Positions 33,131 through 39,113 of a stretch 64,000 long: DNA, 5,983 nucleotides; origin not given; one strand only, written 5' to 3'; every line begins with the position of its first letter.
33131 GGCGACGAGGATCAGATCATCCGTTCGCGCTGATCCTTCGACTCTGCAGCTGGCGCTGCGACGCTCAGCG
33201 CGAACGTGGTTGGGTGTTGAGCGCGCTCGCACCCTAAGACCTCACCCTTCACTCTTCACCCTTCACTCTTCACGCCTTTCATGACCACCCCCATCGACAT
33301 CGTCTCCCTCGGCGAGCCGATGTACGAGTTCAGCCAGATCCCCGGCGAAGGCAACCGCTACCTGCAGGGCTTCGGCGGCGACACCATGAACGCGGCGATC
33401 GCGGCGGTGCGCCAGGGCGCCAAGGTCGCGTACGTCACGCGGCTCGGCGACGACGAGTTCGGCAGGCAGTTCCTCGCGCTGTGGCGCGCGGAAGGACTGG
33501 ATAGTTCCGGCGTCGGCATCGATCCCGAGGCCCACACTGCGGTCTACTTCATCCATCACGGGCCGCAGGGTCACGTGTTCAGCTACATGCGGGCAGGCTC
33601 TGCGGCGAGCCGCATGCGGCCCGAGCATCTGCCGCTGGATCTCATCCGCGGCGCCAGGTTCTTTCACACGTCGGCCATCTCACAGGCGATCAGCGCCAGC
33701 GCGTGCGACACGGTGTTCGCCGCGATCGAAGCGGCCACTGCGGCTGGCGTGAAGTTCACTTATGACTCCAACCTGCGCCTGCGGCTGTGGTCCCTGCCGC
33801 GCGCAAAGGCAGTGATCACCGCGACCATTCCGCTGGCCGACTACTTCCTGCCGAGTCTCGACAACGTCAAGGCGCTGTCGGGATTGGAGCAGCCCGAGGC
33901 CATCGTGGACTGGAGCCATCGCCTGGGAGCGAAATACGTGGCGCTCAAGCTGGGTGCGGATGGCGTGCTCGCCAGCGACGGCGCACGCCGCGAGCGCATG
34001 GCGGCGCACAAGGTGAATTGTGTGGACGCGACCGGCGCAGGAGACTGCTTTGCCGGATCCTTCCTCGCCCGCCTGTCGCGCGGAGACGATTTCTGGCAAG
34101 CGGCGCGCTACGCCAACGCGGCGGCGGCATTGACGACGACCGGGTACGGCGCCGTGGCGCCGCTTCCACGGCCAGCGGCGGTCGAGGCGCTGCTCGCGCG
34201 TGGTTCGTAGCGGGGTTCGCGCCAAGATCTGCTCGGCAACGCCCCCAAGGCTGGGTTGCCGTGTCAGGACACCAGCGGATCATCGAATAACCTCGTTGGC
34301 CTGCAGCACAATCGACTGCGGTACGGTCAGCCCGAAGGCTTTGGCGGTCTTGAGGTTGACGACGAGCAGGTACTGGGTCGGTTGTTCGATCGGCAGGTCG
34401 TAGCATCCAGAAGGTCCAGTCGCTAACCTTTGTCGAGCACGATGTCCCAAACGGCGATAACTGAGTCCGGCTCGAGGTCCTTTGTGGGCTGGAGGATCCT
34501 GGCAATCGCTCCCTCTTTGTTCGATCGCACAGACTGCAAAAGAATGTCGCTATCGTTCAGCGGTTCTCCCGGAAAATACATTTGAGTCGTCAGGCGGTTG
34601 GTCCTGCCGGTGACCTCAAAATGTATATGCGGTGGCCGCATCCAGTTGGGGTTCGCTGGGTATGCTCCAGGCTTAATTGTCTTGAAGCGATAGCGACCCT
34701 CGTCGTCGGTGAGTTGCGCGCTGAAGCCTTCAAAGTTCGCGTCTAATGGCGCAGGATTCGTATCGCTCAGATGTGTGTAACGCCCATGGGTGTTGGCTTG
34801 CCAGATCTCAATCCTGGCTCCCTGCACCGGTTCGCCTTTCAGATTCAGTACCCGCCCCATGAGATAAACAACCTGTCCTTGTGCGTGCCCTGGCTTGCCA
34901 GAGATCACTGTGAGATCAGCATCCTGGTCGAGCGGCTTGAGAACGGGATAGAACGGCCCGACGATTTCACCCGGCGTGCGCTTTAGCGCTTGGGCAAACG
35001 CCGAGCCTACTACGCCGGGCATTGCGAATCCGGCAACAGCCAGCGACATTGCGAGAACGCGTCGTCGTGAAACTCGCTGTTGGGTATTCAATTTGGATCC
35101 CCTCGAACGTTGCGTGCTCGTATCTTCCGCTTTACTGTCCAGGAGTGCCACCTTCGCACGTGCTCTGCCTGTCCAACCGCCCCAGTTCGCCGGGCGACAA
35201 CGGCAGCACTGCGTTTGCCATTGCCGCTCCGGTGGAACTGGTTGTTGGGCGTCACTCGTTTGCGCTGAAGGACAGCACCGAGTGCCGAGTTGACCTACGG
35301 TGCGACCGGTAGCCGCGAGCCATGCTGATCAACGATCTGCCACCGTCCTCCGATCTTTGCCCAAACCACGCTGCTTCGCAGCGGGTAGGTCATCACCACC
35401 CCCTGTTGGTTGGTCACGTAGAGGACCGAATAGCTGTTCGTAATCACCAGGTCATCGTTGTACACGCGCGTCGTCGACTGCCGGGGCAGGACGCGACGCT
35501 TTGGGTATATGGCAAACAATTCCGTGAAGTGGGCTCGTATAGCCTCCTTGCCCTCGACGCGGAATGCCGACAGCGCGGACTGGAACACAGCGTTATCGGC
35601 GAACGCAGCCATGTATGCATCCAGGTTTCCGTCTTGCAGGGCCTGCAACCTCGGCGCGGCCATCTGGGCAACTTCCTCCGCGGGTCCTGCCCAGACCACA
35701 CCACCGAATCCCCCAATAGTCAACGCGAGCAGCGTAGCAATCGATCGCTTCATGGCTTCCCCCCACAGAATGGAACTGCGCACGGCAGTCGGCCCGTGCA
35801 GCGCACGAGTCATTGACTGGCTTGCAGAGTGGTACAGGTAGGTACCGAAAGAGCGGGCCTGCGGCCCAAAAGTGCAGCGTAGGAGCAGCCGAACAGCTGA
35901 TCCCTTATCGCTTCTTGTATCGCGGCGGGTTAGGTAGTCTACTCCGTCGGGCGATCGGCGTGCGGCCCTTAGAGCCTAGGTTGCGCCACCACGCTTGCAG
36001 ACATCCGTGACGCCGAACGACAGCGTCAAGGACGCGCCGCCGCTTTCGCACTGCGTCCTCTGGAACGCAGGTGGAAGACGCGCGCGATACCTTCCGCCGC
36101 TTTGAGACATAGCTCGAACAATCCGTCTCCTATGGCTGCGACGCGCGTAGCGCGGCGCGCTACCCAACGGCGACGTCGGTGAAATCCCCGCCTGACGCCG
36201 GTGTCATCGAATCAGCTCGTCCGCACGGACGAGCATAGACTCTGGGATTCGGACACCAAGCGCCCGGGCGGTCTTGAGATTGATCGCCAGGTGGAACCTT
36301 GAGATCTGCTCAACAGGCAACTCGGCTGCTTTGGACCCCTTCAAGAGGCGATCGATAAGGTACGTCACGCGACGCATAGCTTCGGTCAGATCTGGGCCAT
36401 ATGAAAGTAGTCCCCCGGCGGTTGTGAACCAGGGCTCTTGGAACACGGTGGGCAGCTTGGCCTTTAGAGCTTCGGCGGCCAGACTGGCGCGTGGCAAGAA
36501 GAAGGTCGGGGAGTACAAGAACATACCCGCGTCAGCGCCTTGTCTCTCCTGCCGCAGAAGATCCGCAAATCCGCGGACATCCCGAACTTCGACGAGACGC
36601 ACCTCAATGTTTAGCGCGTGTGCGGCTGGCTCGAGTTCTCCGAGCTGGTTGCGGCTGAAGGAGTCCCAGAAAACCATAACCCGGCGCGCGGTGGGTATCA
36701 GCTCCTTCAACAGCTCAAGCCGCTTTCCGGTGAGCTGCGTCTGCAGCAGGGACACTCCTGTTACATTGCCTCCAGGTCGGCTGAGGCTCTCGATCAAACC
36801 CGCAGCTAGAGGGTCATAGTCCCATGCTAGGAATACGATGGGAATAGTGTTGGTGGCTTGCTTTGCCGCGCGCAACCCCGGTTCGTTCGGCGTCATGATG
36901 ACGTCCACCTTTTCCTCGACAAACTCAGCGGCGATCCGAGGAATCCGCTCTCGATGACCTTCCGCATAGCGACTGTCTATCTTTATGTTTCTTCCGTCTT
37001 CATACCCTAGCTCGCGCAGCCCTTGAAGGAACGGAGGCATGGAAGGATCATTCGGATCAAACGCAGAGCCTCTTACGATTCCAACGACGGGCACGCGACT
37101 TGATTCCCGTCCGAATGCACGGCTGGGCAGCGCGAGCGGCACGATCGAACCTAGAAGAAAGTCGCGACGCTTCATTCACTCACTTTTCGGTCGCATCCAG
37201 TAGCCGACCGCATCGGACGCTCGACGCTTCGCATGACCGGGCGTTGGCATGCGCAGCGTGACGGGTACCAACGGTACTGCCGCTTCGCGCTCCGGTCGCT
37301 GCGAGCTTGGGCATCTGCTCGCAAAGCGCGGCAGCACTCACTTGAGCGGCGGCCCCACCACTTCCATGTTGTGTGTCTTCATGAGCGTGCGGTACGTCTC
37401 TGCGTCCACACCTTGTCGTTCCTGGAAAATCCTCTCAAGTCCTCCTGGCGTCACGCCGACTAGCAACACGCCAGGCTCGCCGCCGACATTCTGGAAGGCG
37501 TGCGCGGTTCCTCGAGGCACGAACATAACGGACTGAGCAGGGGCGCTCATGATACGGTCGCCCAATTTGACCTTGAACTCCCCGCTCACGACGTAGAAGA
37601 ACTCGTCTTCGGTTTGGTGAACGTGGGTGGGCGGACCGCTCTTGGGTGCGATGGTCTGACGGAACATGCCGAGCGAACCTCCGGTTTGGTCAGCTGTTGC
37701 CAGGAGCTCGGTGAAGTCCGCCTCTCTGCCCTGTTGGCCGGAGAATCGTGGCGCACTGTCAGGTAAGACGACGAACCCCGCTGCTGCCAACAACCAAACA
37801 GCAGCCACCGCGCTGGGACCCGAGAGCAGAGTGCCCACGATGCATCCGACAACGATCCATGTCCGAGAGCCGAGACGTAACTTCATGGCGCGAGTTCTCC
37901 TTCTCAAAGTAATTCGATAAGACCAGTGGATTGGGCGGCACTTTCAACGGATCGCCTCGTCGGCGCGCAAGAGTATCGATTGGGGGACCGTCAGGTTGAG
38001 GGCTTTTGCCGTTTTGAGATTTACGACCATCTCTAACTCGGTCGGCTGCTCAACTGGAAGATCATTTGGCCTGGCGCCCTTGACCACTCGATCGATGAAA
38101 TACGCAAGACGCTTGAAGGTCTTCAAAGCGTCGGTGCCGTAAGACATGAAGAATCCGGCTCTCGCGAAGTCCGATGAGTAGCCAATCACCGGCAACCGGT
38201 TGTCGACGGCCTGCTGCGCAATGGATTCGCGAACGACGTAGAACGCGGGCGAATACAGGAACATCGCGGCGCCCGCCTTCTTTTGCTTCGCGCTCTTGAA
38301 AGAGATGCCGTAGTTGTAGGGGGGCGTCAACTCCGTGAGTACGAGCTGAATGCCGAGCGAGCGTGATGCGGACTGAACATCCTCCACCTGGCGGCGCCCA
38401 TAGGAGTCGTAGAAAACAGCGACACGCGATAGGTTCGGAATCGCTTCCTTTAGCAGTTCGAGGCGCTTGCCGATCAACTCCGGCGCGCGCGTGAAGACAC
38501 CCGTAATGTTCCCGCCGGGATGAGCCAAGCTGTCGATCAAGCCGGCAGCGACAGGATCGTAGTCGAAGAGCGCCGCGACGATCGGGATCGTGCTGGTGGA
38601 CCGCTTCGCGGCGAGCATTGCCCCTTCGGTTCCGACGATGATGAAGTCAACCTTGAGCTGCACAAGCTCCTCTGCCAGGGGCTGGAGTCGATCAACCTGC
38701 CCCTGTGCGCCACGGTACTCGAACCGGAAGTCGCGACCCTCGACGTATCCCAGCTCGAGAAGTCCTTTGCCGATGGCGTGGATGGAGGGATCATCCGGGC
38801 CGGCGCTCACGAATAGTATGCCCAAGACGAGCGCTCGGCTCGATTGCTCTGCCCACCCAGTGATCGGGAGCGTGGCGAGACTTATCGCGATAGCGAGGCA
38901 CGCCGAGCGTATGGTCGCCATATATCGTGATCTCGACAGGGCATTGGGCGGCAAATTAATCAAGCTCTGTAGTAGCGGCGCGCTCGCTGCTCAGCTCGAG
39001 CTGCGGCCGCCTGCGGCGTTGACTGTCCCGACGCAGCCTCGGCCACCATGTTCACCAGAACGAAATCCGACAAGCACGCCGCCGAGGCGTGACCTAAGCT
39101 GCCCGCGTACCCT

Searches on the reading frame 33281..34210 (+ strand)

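Call 83: search_protein_families(library=pfam, proteins=[window:33281-34210:+], max_evalue=0.00001)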
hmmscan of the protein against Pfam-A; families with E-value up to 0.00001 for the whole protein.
window:33281-34210:+ (309 aa): 1 family
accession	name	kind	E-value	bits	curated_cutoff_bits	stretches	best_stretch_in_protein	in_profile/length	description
PF00294.29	PfkB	-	9e-55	186.6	25.8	1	6-296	3-300/302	pfkB family carbohydrate kinase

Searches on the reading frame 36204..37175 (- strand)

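Call 83: search_protein_families(library=pfam, proteins=[window:36204-37175:-], max_evalue=0.00001)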
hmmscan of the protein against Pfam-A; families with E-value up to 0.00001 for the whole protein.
window:36204-37175:- (323 aa): 1 family
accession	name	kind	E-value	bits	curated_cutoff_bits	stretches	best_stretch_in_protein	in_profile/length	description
PF04392.18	ABC_sub_bind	-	6.4e-42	144.2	25.9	1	48-321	19-292/293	ABC transporter substrate binding protein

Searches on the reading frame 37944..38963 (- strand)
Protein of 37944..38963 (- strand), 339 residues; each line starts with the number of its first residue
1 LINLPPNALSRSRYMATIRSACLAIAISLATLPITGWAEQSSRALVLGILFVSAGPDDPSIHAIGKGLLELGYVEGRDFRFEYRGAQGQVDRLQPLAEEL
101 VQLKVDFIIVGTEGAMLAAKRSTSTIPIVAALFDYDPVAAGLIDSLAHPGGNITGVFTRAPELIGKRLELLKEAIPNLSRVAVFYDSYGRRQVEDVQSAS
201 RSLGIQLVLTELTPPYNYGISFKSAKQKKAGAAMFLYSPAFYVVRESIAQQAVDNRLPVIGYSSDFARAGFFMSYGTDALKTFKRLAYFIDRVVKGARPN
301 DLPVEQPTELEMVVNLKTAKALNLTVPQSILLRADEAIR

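Call 84: search_protein_families(library=pfam, proteins=[window:37944-38963:-], max_evalue=0.00001)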
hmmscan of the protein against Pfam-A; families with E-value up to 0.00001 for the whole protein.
window:37944-38963:- (339 aa): 1 family
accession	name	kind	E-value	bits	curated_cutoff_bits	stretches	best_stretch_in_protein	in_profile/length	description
PF04392.18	ABC_sub_bind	-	5.9e-39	134.5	25.9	1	59-337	15-292/293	ABC transporter substrate binding protein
